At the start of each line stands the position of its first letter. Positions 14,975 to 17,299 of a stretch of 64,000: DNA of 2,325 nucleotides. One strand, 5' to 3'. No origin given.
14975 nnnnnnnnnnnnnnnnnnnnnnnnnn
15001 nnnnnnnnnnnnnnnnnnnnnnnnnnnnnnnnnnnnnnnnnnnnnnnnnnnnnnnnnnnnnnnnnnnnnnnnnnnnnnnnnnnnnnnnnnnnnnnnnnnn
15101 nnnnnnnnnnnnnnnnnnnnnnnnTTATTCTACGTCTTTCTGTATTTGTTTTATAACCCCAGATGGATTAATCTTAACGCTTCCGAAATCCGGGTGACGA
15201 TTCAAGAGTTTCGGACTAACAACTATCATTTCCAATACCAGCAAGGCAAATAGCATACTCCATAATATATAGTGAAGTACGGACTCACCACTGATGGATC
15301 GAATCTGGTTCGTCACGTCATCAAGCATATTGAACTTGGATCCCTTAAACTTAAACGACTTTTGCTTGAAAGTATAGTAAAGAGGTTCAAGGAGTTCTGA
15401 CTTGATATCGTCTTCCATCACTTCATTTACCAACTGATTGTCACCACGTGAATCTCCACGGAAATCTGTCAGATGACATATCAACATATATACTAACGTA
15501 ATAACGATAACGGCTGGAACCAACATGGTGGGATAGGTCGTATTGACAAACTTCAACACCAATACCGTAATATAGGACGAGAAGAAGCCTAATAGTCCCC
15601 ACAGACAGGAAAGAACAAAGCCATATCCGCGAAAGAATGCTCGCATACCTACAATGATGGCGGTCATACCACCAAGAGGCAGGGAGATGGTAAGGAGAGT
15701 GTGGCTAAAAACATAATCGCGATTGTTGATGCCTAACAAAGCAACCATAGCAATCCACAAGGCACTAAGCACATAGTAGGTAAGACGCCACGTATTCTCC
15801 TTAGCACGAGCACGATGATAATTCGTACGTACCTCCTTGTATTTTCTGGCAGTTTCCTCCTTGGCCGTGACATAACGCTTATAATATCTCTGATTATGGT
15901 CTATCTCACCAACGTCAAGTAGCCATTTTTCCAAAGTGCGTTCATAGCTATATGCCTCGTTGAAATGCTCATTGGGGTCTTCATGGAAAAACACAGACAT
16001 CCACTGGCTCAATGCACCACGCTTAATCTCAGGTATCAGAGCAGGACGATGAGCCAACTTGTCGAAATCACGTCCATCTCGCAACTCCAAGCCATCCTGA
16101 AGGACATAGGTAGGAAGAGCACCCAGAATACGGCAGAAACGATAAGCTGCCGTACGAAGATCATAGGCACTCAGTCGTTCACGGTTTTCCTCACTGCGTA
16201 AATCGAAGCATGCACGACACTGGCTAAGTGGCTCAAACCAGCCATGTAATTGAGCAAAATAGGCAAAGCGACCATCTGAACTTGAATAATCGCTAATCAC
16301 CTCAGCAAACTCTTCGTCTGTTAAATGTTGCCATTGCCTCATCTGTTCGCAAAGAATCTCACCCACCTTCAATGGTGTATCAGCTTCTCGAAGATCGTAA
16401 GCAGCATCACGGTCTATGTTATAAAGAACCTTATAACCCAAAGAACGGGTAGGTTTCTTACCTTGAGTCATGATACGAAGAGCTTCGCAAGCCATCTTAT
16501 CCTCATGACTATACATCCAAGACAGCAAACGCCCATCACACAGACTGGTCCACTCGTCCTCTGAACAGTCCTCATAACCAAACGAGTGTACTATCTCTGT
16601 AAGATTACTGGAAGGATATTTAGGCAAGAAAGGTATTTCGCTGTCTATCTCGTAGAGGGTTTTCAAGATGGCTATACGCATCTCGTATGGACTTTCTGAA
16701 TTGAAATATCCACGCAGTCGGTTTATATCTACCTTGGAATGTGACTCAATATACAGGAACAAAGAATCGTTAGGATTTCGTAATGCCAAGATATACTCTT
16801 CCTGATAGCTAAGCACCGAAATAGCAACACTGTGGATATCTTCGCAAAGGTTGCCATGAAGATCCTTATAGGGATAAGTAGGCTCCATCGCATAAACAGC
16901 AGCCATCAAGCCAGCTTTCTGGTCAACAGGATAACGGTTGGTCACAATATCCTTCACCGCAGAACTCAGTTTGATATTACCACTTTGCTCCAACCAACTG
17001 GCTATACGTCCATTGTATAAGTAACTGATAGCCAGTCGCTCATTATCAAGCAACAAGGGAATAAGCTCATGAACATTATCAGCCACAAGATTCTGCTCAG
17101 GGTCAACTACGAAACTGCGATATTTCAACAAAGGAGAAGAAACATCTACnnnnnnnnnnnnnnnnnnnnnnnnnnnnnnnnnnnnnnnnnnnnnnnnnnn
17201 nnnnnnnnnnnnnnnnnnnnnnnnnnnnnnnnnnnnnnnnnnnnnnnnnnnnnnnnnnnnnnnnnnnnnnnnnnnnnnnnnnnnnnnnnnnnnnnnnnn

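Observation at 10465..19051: Five-gene phospho-signalling operon: multi-Zn-ribbon, membrane Ser/Thr kinase, quadruple AAA+, Zn-ribbon-FHA, PP2C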

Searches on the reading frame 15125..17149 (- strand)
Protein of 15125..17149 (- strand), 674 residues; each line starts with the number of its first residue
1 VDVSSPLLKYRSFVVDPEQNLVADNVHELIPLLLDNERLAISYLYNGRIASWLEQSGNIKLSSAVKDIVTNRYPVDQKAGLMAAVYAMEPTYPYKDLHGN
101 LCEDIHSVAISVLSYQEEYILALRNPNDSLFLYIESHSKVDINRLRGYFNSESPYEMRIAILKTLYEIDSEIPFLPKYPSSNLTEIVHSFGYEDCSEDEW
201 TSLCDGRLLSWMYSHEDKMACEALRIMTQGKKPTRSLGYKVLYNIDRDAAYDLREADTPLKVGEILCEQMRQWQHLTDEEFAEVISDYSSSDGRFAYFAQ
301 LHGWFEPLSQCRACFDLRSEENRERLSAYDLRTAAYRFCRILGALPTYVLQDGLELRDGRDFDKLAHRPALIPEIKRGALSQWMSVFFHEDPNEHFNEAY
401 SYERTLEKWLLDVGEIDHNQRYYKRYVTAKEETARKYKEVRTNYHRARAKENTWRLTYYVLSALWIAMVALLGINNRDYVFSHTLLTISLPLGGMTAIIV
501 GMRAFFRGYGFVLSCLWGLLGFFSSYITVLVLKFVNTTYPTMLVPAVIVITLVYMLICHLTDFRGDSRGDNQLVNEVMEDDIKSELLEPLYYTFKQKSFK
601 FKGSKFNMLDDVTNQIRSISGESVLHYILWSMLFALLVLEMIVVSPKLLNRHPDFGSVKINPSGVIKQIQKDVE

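Call 23: search_protein_representatives(protein=window:15125-17149:-)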
Query: 674 residues. Proteins with E-value up to 0.001 (for the whole library): 270; up to 1e-10: 152; up to 1e-30: 58. The best 150 are listed.
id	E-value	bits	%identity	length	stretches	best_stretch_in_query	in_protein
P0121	4.2e-230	782.0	52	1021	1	1-651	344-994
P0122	7.6e-227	771.2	51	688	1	1-650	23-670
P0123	1.2e-174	598.8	41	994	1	1-666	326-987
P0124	8.0e-168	576.2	40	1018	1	1-651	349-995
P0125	2.2e-163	561.5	45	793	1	98-644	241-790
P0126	2.1e-151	522.0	45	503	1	156-643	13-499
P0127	1.7e-140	485.9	38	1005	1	1-670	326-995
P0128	3.3e-139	481.6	51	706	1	284-672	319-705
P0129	5.9e-124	431.3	34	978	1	1-655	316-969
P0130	1.7e-104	367.0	36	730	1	5-542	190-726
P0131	2.2e-89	317.0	65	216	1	463-672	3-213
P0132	2.3e-89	317.0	31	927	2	169-650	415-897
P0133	5.8e-87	309.0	32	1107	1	4-621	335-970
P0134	2.3e-86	307.1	39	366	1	287-642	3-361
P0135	3.7e-82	293.2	31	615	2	176-650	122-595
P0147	6.5e-53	196.5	27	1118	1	5-644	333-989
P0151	1.9e-44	168.6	27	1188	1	9-640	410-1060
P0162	5.8e-37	143.8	23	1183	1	16-650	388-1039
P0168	2.7e-34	135.0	23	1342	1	14-610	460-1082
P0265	7.9e-12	60.8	22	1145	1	24-555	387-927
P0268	1.7e-11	59.6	24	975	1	9-596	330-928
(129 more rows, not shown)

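Call 24: list_cluster_members(proteins=[P0121, P0123, P0124, P0127, P0129, P0133, P0147, P0151, P0162, P0168])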
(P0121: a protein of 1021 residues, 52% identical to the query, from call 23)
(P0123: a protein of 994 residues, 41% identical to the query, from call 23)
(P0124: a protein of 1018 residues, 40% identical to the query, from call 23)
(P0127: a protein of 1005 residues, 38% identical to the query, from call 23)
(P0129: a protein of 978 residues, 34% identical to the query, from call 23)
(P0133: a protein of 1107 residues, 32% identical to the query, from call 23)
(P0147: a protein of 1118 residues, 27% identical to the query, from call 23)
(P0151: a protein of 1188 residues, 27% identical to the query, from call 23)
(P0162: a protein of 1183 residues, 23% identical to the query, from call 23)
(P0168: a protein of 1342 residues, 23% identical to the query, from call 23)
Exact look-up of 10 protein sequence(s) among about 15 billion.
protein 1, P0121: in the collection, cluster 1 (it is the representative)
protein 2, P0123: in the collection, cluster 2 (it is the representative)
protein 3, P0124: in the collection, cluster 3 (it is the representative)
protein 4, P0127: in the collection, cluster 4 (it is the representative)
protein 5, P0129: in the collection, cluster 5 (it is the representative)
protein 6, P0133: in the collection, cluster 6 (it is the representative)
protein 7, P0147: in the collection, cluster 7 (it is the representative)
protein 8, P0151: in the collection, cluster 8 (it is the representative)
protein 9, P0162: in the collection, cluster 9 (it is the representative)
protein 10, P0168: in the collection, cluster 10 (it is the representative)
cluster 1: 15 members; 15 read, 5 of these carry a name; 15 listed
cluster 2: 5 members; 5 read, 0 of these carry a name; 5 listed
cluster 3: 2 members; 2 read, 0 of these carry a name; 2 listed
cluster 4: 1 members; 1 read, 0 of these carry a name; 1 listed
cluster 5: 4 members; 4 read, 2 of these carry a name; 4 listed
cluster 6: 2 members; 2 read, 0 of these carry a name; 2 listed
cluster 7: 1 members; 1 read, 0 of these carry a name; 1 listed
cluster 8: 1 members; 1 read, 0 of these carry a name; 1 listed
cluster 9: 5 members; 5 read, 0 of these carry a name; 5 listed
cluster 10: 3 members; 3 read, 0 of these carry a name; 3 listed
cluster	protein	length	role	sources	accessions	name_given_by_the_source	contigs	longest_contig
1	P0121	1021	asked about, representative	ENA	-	-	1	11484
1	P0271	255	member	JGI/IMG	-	hypothetical protein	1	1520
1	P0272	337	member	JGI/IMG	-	hypothetical protein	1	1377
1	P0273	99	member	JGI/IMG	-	UDP-N-acetylmuramyl tripeptide synthase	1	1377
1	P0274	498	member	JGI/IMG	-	hypothetical protein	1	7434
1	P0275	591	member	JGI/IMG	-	hypothetical protein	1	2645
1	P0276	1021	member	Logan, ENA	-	-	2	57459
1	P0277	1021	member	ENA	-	-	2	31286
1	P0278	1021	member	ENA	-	-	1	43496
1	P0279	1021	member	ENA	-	-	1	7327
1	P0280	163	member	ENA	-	-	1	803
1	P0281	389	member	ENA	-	-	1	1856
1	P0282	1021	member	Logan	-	-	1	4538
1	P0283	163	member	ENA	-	-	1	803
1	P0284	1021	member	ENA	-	-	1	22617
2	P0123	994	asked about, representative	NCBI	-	-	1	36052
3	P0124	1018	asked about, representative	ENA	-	-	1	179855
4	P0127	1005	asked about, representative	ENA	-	-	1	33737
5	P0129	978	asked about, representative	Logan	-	-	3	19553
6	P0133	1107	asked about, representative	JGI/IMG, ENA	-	-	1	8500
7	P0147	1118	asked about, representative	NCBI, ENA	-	-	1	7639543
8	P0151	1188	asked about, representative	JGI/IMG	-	-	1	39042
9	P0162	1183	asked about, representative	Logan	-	-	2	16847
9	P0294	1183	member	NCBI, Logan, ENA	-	-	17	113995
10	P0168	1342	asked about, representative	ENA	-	-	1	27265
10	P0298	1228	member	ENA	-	-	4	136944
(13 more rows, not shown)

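Call 25: find_encoding_contigs(protein=P0147, flank=10000, max_places=2)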
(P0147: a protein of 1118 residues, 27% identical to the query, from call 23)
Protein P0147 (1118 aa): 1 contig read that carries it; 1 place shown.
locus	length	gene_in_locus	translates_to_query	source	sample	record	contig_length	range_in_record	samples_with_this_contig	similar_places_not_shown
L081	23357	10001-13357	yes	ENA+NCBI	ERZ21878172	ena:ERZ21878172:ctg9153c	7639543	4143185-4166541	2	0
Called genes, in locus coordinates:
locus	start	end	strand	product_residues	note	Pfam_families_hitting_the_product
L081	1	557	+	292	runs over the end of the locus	PF00037:Fer4 (faint), PF12837:Fer4_6 (weak), PF13237:Fer4_10 (weak), PF14697:Fer4_21 (faint), PF12838:Fer4_7 (faint), PF13187:Fer4_9 (faint), PF27217:AF_0155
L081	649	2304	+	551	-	PF03063:Prismane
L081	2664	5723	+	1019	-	PF11028:TMEM260_N, PF28497:DUF8416, PF28495:TMEM260_2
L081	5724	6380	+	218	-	PF01522:Polysacc_deac_1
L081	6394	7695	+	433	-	PF02844:GARS_N, PF01071:GARS_A, PF02843:GARS_C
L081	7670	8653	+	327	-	-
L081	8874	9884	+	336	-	PF12773:DZR, PF13240:Zn_Ribbon_1 (faint), PF12773:DZR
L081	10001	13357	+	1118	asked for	PF07714:PK_Tyr_Ser-Thr, PF00069:Pkinase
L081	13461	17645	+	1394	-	PF00004:AAA, PF17866:AAA_lid_6, PF00004:AAA, PF17866:AAA_lid_6, PF00004:AAA, PF17866:AAA_lid_6, PF00004:AAA, PF17866:AAA_lid_6, +50 more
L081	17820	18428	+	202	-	PF12773:DZR (weak), PF13248:Zn_ribbon_3 (weak), PF00498:FHA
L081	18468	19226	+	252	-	PF13672:PP2C_2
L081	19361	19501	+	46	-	-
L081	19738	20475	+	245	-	PF00005:ABC_tran, PF02463:SMC_N (faint), PF13304:AAA_21 (faint)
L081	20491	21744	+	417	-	PF12704:MacB_PCD, PF02687:FtsX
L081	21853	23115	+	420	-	PF12704:MacB_PCD, PF02687:FtsX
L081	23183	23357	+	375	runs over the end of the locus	PF25917:BSH_RND, PF25973:BSH_CzcB (weak), PF25967:RND-MFP_C (faint), PF25885:HH_EMRA (weak)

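Call 26: find_encoding_contigs(protein=P0294, flank=10000, max_places=2)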
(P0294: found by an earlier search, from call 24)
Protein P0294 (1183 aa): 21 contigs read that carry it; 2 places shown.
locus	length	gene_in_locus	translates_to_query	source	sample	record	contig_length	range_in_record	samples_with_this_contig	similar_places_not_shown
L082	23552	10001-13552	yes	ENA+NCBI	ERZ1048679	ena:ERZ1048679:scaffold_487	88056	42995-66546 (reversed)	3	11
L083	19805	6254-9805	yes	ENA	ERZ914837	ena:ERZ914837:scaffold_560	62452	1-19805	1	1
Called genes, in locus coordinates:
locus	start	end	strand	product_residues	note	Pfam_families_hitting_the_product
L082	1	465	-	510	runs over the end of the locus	PF01554:MatE (weak)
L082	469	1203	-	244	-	PF00483:NTP_transferase, PF12804:NTP_transf_3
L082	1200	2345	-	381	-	PF00288:GHMP_kinases_N, PF08544:GHMP_kinases_C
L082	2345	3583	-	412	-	PF01210:NAD_Gly3P_dh_N (weak), PF03721:UDPG_MGDP_dh_N, PF00984:UDPG_MGDP_dh, PF03720:UDPG_MGDP_dh_C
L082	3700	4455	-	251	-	PF03721:UDPG_MGDP_dh_N (weak), PF00984:UDPG_MGDP_dh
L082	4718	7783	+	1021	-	PF11028:TMEM260_N, PF28497:DUF8416, PF28495:TMEM260_2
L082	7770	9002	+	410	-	PF02492:cobW, PF07683:CobW_C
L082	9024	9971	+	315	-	PF13248:Zn_ribbon_3 (faint), PF12773:DZR, PF13240:Zn_Ribbon_1 (weak)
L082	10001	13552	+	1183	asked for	PF00069:Pkinase, PF03109:ABC1, PF07714:PK_Tyr_Ser-Thr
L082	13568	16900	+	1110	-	PF00493:MCM (faint), PF05496:RuvB_N (weak), PF00004:AAA, PF17866:AAA_lid_6, PF00004:AAA, PF17866:AAA_lid_6, PF00004:AAA, PF17866:AAA_lid_6, +37 more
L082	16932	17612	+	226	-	PF12773:DZR (faint), PF00498:FHA, PF16697:Yop-YscD_cpl (weak)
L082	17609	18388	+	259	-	PF00481:PP2C (faint), PF13672:PP2C_2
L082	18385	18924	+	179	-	PF03061:4HBT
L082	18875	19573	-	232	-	PF01596:Methyltransf_3, PF01135:PCMT, PF13578:Methyltransf_24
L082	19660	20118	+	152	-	PF13404:HTH_AsnC-type, PF13412:HTH_24, PF22451:NirdL-like_HTH (faint), PF01037:AsnC_trans_reg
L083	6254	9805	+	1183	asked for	PF00069:Pkinase, PF03109:ABC1, PF07714:PK_Tyr_Ser-Thr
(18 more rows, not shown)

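Call 27: find_encoding_contigs(protein=P0298, flank=10000, max_places=2)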
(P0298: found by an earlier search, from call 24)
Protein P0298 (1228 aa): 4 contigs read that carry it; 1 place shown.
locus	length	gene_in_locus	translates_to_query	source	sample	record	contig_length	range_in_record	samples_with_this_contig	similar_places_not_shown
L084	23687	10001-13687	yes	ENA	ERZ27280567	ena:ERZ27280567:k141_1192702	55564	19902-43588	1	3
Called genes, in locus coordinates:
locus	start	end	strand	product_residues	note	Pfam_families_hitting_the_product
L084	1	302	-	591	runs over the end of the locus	PF14900:DUF4493, PF13201:PCMD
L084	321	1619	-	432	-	PF14900:DUF4493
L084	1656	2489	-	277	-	PF14900:DUF4493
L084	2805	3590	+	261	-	PF13585:CHU_C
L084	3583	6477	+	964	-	PF00005:ABC_tran (faint), PF02463:SMC_N (faint), PF13191:AAA_16 (faint), PF13304:AAA_21 (faint), PF13481:AAA_25 (faint), PF13555:AAA_29 (faint), PF17760:UvrA_inter, PF17755:UvrA_DNA-bind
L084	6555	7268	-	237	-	PF13568:OMP_b-brl_2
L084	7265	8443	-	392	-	-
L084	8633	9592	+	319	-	PF13248:Zn_ribbon_3 (faint), PF24463:DUF7577 (faint), PF12773:DZR, PF13240:Zn_Ribbon_1 (faint)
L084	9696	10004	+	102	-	-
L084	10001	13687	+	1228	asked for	PF00069:Pkinase, PF07714:PK_Tyr_Ser-Thr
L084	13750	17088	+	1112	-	PF00493:MCM (faint), PF00004:AAA, PF07728:AAA_5 (weak), PF17866:AAA_lid_6, PF00004:AAA, PF17866:AAA_lid_6, PF00004:AAA, PF17866:AAA_lid_6, +36 more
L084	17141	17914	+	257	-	PF12773:DZR (weak), PF13240:Zn_Ribbon_1 (weak), PF00498:FHA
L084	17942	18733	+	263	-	PF00481:PP2C (faint), PF13672:PP2C_2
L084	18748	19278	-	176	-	PF14126:DUF4293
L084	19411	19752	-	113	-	PF01192:RNA_pol_Rpb6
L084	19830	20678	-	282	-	PF13525:YfiO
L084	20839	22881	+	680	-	PF04851:ResIII, PF17757:UvrB_inter, PF27431:UvrB_3rd, PF00271:Helicase_C, PF12344:UvrB, PF02151:UVR (weak)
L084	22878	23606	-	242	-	PF16412:DUF5020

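Call 28: find_encoding_contigs(protein=P0151, flank=10000, max_places=2)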
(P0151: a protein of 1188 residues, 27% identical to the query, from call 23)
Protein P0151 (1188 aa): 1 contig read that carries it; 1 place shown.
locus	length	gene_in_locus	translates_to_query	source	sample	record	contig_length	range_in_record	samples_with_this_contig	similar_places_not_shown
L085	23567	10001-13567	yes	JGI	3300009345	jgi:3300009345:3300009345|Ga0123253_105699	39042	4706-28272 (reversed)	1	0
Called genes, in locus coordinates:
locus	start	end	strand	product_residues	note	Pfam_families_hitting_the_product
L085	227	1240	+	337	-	PF20030:bpMoxR, PF07726:AAA_3, PF07728:AAA_5, PF17863:AAA_lid_2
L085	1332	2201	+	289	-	PF01882:DUF58, PF00092:VWA (faint), PF13519:VWA_2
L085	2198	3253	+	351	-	-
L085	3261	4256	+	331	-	PF07584:BatA, PF00092:VWA, PF06707:DUF1194 (faint), PF13519:VWA_2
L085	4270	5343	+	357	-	PF07584:BatA, PF00092:VWA, PF13519:VWA_2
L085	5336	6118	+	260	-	PF13176:TPR_7 (faint), PF13414:TPR_11 (weak), PF13432:TPR_16 (weak), PF14559:TPR_19, PF13431:TPR_17, PF13424:TPR_12, PF00515:TPR_1, PF07719:TPR_2 (weak), +4 more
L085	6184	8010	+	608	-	PF13584:BatD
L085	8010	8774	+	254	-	PF07719:TPR_2 (faint), PF00515:TPR_1 (weak), PF13414:TPR_11 (weak)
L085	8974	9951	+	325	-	PF12773:DZR, PF13240:Zn_Ribbon_1 (weak)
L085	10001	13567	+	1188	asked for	PF00069:Pkinase, PF07714:PK_Tyr_Ser-Thr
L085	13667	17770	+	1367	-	PF17866:AAA_lid_6, PF00004:AAA, PF17866:AAA_lid_6, PF00004:AAA, PF17866:AAA_lid_6, PF00004:AAA, PF17866:AAA_lid_6, PF00004:AAA, +43 more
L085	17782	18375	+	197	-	PF12773:DZR (weak), PF00498:FHA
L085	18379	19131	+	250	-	PF00481:PP2C (weak), PF13672:PP2C_2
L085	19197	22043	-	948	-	PF07719:TPR_2 (faint), PF12770:CHAT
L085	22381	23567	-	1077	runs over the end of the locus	PF23381:Beta-prop_IFT122_1st, PF23414:Beta-prop_EML_2, PF24105:Beta-prop_CAF1B_HIR1, PF24796:WDR55, PF24814:WD40_Prp19, PF25168:Beta-prop_WDR36-Utp21_2nd, PF25171:Beta-prop_WDR36-Utp21_1st, PF25172:Beta-prop_WDR3_2nd, +78 more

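Call 36: find_encoding_contigs(protein=P0265, flank=10000, max_places=1)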
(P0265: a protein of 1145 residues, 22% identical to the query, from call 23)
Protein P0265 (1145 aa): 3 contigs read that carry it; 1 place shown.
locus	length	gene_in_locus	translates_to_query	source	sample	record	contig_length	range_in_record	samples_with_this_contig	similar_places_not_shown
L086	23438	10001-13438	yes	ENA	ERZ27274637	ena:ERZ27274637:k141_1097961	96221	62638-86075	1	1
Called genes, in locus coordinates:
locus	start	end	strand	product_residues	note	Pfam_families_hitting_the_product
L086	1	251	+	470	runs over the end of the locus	PF00849:PseudoU_synth_2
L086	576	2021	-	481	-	PF01637:ATPase_2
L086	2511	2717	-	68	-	-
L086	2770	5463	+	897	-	-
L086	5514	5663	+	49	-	-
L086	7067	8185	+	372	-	PF01637:ATPase_2, PF13173:AAA_14 (faint)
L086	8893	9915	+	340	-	PF24460:DUF7575 (faint), PF12773:DZR, PF13240:Zn_Ribbon_1 (faint), PF13248:Zn_ribbon_3 (faint), PF12773:DZR (weak)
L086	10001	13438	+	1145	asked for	PF00069:Pkinase, PF07714:PK_Tyr_Ser-Thr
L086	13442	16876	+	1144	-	-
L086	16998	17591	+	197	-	PF12773:DZR, PF13240:Zn_Ribbon_1, PF00498:FHA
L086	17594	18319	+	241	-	PF13672:PP2C_2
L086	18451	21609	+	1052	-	PF00933:Glyco_hydro_3, PF01915:Glyco_hydro_3_C, PF03422:CBM_6, PF01915:Glyco_hydro_3_C, PF14310:Fn3-like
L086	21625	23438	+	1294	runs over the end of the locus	-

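Call 37: find_encoding_contigs(protein=P0268, flank=10000, max_places=1)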
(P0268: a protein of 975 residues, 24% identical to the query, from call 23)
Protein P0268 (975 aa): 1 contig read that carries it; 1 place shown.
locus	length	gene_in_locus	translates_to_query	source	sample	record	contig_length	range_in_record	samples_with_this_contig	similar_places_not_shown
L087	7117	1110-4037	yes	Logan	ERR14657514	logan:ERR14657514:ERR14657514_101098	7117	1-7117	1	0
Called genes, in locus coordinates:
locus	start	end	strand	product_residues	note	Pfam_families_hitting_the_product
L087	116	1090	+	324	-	PF12773:DZR, PF13248:Zn_ribbon_3 (faint), PF13240:Zn_Ribbon_1 (weak)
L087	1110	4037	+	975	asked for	PF00069:Pkinase, PF01636:APH (faint), PF07714:PK_Tyr_Ser-Thr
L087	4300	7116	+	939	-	?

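Call 38: search_protein_families(library=pfam, proteins=[L086:13442-16876:+, L087:4300-7116:+, L086:2770-5463:+], max_evalue=0.001)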
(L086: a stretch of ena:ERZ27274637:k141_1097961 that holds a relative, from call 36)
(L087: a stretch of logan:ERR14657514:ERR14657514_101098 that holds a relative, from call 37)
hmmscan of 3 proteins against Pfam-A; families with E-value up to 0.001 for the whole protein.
L086:13442-16876:+ (1144 aa): 50 families (the best 25 are shown)
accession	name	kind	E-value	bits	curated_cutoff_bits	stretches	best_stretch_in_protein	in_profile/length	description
PF00004.35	AAA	-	4e-57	192.7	21.2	4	364-494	2-130/131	ATPase family associated with various cellular activities (AAA)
PF17866.7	AAA_lid_6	-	9.5e-31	106.1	24.3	3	803-863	3-60/60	AAA lid domain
PF05496.18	RuvB_N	-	8.5e-19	68.3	27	1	324-436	6-97/159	Holliday junction DNA helicase RuvB P-loop domain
PF13401.12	AAA_22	-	5.3e-18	66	27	0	100-125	7-32/130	AAA domain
PF13191.12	AAA_16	-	5.7e-17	63.1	32.6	1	89-150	16-84/167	AAA ATPase domain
PF20720.3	nSTAND3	-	8e-16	58.5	27.2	0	362-461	19-104/155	Novel STAND NTPase 3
PF07728.20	AAA_5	-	5.8e-15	56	22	0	362-460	1-95/139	AAA domain (dynein-related subfamily)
PF13245.12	AAA_19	-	5.1e-14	53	25.1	1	640-699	13-63/134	AAA domain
PF13238.12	AAA_18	-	2.7e-13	50.9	29.4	0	642-695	2-55/128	AAA domain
PF00910.28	RNA_helicase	-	5.1e-13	49.9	21.5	0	642-694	2-56/105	RNA helicase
PF13604.12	AAA_30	-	6.6e-12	46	27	0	365-511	23-158/191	AAA domain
PF03266.21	NTPase_1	-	3.5e-11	43.7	23.9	0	640-679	1-40/168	NTPase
PF01078.27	Mg_chelatase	-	1.9e-10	41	20.3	0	640-665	24-49/207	Magnesium chelatase, subunit ChlI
PF00005.33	ABC_tran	-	2e-10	41.9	25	0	102-174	15-76/137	ABC transporter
PF09848.15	SLFN-g3_helicase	-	2.8e-10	40.5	24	0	641-662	4-25/354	Schlafen group 3, DNA/RNA helicase domain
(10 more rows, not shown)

L087:4300-7116:+ (939 aa): 73 families (the best 25 are shown)
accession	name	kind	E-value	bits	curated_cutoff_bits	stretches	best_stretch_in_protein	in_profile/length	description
PF00004.35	AAA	-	6.6e-49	166.1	21.2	4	593-719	2-129/131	ATPase family associated with various cellular activities (AAA)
PF07728.20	AAA_5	-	1.2e-21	77.6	22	2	322-395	1-79/139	AAA domain (dynein-related subfamily)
PF20720.3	nSTAND3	-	2.5e-20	73.2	27.2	1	318-342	15-39/155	Novel STAND NTPase 3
PF13401.12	AAA_22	-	3.1e-19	70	27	0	590-662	6-94/130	AAA domain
PF13191.12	AAA_16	-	3.4e-19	70.4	32.6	1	301-354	7-59/167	AAA ATPase domain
PF05496.18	RuvB_N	-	2.8e-18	66.6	27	1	290-363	6-75/159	Holliday junction DNA helicase RuvB P-loop domain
PF17866.7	AAA_lid_6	-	8.3e-17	61.5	24.3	2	485-531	2-46/60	AAA lid domain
PF13238.12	AAA_18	-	3.7e-16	60.2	29.4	0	323-352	1-25/128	AAA domain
PF01078.27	Mg_chelatase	-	1.1e-15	58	20.3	0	320-362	22-61/207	Magnesium chelatase, subunit ChlI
PF00910.28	RNA_helicase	-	3.4e-15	56.9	21.5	0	870-918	2-52/105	RNA helicase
PF13245.12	AAA_19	-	6.8e-15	55.9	25.1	0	319-348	10-39/134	AAA domain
PF13521.12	AAA_28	-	2.5e-14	54.2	27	0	592-626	2-33/164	AAA domain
PF13604.12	AAA_30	-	1.7e-13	51.2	27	0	593-661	22-97/191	AAA domain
PF00158.32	Sigma54_activat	-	7.3e-13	49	20.2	0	862-937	18-101/168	Sigma-54 interaction domain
PF00005.33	ABC_tran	-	7.4e-13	49.7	25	0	590-622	12-45/137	ABC transporter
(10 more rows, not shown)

L086:2770-5463:+ (897 aa): 0 families
